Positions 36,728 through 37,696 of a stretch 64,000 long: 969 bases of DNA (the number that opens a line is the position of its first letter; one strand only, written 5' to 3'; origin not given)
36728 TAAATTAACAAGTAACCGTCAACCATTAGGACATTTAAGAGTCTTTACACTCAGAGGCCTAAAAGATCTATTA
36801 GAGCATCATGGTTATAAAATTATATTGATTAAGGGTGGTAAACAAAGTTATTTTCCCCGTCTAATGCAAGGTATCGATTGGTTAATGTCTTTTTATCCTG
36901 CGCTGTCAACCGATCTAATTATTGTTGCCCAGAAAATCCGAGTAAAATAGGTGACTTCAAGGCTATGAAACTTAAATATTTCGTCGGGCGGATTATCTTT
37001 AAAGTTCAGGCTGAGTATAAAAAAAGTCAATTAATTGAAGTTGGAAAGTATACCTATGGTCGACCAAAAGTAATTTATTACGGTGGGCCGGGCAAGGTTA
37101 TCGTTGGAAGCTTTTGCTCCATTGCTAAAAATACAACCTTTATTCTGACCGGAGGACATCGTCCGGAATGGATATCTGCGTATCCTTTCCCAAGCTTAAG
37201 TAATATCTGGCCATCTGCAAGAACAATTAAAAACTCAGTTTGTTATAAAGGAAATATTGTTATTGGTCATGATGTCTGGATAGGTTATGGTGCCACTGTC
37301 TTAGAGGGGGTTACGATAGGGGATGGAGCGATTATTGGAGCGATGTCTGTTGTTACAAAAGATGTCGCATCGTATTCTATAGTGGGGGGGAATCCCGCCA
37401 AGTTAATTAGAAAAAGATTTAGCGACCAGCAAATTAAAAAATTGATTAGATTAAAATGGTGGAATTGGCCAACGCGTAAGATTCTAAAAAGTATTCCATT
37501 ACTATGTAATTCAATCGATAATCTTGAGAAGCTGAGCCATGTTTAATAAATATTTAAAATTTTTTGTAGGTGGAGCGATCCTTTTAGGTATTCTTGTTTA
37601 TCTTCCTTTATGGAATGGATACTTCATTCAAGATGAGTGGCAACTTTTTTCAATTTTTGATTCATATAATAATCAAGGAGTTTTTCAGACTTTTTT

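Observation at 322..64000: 64-kb uninterrupted glycan-assembly supercluster with extreme glycosyltransferase paralogy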

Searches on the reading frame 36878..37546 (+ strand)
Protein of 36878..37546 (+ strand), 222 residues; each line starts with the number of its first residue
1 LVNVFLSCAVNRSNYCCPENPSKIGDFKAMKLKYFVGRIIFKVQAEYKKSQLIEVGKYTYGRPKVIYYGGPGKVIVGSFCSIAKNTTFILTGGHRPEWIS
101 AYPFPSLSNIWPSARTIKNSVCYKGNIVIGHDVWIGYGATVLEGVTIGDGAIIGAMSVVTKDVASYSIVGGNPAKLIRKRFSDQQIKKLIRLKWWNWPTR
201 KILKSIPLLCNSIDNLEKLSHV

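Call 7: search_protein_families(library=pfam, proteins=[window:36878-37546:+], max_evalue=0.01)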
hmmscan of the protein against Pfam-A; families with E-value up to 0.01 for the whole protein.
window:36878-37546:+ (222 aa): 2 families
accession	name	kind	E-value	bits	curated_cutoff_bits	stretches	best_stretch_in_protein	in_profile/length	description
PF00132.30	Hexapep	-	1.4e-10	40.8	27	1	126-161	1-36/36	Bacterial transferase hexapeptide (six repeats)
PF14602.12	Hexapep_2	-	1.8e-05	24.8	27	1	127-161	2-34/34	Hexapeptide repeat of succinyl-transferase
